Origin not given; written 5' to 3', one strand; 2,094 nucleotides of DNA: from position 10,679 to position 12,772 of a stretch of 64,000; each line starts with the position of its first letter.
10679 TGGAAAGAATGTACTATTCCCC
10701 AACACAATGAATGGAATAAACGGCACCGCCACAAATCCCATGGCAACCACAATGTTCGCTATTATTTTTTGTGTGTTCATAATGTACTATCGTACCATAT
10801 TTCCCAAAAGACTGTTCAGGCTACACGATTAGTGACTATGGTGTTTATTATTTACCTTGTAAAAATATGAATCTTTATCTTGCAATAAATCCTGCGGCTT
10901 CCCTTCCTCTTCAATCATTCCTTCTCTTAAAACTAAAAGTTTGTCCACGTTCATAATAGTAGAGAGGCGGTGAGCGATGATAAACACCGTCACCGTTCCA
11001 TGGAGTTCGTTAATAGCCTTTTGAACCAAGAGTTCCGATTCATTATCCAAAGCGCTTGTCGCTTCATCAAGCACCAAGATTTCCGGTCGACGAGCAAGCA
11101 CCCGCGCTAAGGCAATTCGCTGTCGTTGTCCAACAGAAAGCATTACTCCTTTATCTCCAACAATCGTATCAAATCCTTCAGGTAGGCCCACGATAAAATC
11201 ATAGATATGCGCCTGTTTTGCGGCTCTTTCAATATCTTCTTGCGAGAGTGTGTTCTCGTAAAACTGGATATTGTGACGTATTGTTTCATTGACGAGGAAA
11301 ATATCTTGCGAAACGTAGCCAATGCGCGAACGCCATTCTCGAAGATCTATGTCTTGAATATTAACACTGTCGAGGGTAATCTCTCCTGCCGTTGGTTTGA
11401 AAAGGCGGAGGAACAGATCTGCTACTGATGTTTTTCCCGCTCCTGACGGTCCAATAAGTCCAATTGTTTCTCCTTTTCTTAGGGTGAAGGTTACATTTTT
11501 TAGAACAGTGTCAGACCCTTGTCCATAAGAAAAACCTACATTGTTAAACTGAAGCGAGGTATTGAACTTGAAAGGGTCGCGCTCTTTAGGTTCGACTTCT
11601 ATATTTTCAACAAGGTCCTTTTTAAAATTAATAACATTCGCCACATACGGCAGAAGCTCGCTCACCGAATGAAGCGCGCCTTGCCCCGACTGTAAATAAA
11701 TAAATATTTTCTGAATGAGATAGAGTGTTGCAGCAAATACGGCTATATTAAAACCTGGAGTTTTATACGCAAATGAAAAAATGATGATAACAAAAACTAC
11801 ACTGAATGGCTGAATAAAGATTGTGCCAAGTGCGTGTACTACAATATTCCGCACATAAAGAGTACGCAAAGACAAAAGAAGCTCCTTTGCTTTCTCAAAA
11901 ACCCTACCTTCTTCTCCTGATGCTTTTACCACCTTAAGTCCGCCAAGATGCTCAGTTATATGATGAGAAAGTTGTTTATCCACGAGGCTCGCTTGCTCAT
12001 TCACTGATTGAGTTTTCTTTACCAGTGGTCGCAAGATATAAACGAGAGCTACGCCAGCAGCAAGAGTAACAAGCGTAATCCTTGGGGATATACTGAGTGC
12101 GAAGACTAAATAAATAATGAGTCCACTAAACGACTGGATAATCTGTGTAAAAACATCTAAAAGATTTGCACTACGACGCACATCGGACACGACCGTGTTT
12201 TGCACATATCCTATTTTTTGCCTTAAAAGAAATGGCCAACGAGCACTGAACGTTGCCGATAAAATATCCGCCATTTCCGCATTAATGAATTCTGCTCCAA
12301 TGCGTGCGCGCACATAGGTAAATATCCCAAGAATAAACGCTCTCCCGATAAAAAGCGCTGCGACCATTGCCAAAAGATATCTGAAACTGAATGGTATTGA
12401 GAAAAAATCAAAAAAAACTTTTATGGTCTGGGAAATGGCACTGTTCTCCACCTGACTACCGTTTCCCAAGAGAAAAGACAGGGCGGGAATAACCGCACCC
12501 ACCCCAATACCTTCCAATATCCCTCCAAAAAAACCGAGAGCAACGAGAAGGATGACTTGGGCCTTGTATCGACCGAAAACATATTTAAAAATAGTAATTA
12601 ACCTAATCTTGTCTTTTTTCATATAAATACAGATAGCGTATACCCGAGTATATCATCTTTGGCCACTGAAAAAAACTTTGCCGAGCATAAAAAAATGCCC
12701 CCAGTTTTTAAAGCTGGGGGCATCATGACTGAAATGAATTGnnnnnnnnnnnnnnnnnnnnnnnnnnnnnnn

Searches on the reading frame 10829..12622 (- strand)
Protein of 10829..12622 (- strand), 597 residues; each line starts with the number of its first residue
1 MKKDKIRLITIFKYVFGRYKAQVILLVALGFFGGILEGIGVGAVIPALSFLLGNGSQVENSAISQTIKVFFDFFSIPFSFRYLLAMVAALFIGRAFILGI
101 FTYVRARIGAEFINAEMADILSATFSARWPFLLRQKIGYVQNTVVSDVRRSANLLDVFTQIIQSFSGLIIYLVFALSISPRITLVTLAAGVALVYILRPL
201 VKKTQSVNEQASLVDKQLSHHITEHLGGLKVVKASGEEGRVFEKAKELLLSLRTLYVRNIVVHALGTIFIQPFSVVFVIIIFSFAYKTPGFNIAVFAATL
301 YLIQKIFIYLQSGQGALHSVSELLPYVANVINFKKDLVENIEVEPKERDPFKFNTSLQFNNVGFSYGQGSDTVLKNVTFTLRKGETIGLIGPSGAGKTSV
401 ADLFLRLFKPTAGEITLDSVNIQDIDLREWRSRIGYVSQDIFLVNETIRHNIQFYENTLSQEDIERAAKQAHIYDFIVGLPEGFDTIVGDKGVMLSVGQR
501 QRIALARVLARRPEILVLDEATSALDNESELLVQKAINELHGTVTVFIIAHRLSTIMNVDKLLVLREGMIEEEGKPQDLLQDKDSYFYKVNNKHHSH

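Call 6: search_protein_families(library=pfam, proteins=[window:10829-12622:-], max_evalue=0.00001)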
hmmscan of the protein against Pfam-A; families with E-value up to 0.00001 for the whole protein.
window:10829-12622:- (597 aa): 3 families
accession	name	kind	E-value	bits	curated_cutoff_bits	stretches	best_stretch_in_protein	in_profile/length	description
PF00005.33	ABC_tran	-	4e-33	115.3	25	1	374-523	1-137/137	ABC transporter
PF00664.28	ABC_membrane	-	2.8e-15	57.2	28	1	47-286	6-247/274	ABC transporter transmembrane region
PF02463.25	SMC_N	-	2.6e-07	30.7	40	0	455-564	123-210/220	RecF/RecN/SMC N terminal domain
